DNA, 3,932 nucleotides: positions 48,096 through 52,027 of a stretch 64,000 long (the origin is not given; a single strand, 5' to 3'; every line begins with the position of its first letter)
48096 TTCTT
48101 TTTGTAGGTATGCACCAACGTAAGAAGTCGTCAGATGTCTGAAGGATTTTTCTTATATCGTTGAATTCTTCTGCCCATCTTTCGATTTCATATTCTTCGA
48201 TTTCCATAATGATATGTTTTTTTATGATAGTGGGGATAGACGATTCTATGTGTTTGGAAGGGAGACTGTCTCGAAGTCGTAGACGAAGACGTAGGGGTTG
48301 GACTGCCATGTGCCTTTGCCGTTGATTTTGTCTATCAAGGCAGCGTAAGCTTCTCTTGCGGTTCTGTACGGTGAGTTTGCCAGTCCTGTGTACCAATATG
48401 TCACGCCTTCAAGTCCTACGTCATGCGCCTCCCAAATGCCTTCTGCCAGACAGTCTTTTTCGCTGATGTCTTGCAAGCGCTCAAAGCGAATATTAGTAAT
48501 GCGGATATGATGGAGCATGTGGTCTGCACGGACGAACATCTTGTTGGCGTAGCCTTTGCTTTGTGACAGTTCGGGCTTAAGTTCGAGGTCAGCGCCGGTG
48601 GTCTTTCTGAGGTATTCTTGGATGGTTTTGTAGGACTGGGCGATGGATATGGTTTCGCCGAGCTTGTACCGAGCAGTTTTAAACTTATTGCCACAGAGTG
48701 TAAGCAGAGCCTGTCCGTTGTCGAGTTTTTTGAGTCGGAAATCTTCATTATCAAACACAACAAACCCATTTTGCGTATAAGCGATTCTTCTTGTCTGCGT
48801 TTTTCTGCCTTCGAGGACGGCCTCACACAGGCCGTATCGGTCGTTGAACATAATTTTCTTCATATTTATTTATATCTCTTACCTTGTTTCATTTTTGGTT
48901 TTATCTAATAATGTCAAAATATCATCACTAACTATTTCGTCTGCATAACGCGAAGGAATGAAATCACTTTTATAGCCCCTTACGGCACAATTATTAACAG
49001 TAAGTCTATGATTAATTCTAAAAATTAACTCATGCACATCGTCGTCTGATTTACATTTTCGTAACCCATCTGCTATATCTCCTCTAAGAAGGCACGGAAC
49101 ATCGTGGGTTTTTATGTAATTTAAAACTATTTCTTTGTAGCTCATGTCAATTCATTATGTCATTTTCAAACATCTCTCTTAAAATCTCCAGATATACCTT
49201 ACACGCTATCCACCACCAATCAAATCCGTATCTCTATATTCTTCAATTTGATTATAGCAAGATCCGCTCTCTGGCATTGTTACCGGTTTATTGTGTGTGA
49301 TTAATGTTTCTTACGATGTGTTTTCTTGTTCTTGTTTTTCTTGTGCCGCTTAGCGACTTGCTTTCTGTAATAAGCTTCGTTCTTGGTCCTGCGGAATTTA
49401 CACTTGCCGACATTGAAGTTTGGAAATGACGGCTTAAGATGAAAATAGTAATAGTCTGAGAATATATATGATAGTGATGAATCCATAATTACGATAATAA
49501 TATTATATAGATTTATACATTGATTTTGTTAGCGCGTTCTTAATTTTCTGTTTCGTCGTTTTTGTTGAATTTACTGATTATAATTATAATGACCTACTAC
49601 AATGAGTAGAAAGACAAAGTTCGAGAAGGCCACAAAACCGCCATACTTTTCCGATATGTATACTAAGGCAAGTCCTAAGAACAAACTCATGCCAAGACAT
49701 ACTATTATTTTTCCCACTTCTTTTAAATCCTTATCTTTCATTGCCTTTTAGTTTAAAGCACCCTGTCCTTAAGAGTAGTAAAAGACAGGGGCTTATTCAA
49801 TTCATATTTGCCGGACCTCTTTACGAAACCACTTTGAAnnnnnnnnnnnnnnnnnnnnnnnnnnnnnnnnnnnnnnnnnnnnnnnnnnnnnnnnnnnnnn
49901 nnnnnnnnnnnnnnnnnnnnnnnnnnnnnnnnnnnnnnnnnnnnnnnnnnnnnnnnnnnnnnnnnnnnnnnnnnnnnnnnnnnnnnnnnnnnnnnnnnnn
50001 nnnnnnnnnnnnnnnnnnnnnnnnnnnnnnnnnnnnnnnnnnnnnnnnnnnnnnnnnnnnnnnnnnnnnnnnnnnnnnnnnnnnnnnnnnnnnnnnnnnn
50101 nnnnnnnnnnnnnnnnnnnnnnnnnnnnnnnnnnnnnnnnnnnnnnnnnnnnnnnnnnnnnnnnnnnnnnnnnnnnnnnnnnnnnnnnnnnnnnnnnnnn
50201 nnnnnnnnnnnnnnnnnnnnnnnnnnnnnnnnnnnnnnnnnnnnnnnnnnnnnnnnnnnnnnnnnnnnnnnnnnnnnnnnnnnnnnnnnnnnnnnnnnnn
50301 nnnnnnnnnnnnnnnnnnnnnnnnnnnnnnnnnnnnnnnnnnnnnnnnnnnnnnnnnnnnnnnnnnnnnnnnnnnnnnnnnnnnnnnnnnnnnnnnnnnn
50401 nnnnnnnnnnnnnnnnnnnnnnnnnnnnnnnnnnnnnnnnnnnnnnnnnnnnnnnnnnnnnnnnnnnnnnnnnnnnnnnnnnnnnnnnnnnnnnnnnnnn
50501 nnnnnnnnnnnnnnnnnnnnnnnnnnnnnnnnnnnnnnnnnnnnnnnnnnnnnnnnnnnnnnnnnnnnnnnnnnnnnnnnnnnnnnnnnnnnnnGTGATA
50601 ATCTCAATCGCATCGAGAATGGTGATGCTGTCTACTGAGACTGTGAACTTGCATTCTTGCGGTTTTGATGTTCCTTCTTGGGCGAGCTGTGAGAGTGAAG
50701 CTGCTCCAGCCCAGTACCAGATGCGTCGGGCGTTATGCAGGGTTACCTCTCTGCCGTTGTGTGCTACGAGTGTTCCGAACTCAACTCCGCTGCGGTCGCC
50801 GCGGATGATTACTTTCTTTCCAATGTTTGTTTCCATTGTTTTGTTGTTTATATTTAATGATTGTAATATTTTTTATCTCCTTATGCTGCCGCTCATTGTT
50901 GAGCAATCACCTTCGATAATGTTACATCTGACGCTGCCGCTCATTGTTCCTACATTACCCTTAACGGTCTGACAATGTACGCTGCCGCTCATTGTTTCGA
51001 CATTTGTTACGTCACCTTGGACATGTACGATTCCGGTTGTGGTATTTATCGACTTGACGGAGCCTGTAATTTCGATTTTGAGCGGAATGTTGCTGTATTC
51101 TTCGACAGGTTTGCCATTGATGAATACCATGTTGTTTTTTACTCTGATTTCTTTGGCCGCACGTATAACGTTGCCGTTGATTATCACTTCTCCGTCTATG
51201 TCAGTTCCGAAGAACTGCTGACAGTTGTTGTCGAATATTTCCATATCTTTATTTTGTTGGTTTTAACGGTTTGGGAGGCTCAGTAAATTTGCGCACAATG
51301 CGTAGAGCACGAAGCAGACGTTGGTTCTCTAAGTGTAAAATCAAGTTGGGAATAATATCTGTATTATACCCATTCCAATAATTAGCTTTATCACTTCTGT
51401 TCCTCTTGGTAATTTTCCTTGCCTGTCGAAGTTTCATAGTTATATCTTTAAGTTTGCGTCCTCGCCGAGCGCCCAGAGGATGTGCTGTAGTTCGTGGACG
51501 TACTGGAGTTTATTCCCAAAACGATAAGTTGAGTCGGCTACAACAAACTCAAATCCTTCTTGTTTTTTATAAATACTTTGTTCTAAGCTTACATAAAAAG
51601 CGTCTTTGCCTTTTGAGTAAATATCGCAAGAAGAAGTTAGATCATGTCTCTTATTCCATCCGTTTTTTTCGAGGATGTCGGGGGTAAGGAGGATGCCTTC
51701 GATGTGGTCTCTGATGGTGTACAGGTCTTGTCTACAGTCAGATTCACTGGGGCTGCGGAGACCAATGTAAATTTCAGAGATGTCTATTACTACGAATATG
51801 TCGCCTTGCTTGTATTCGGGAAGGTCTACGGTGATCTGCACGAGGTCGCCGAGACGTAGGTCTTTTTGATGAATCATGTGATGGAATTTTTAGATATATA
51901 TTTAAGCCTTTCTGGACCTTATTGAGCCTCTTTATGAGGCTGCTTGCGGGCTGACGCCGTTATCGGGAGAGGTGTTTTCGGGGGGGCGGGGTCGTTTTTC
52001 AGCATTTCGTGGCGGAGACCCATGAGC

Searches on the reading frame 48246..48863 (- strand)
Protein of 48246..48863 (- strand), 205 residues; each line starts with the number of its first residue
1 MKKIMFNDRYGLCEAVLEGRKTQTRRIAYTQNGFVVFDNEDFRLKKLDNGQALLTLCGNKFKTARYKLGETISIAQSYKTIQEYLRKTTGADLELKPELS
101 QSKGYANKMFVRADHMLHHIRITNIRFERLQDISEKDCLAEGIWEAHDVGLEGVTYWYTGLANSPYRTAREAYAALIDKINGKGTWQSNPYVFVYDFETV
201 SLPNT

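Call 38: search_protein_families(library=phrogs, proteins=[window:48246-48863:-], max_evalue=0.001)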
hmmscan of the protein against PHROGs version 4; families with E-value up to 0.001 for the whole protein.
window:48246-48863:- (205 aa): 2 families
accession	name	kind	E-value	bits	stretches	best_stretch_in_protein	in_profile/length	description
phrog_874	-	unknown function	1.1e-36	127.7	1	3-201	69-258/277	-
phrog_18361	-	unknown function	7.6e-12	46.8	1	120-201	10-87/92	-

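Call 39: search_protein_families(library=pfam, proteins=[window:48246-48863:-], max_evalue=0.01)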
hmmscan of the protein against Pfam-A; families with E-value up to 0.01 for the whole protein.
window:48246-48863:- (205 aa): 0 families

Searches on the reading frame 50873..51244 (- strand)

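Call 38: search_protein_families(library=phrogs, proteins=[window:50873-51244:-], max_evalue=0.001)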
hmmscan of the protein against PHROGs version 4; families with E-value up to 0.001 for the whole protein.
window:50873-51244:- (123 aa): 1 family
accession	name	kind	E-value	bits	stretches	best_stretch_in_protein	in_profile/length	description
phrog_3163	-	unknown function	5.9e-28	98.2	1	17-122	13-118/121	-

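Call 39: search_protein_families(library=pfam, proteins=[window:50873-51244:-], max_evalue=0.01)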
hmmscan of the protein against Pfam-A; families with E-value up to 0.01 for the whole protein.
window:50873-51244:- (123 aa): 0 families

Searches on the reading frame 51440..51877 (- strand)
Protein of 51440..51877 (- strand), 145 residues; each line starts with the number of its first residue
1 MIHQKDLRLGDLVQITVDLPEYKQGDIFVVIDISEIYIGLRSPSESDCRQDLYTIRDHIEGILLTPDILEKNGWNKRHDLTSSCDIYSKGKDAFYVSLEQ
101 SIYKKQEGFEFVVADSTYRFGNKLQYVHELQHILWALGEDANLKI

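Call 10: search_protein_families(library=phrogs, proteins=[window:51440-51877:-], max_evalue=0.001)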
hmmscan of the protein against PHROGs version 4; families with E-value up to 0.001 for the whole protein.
window:51440-51877:- (145 aa): 1 family
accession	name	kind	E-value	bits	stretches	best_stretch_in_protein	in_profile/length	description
phrog_10066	-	unknown function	4.6e-07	31.2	1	4-138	3-129/136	-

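Call 63: search_protein_families(library=pfam, proteins=[window:51440-51877:-], max_evalue=0.01)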
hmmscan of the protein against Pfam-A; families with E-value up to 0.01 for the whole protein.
window:51440-51877:- (145 aa): 0 families
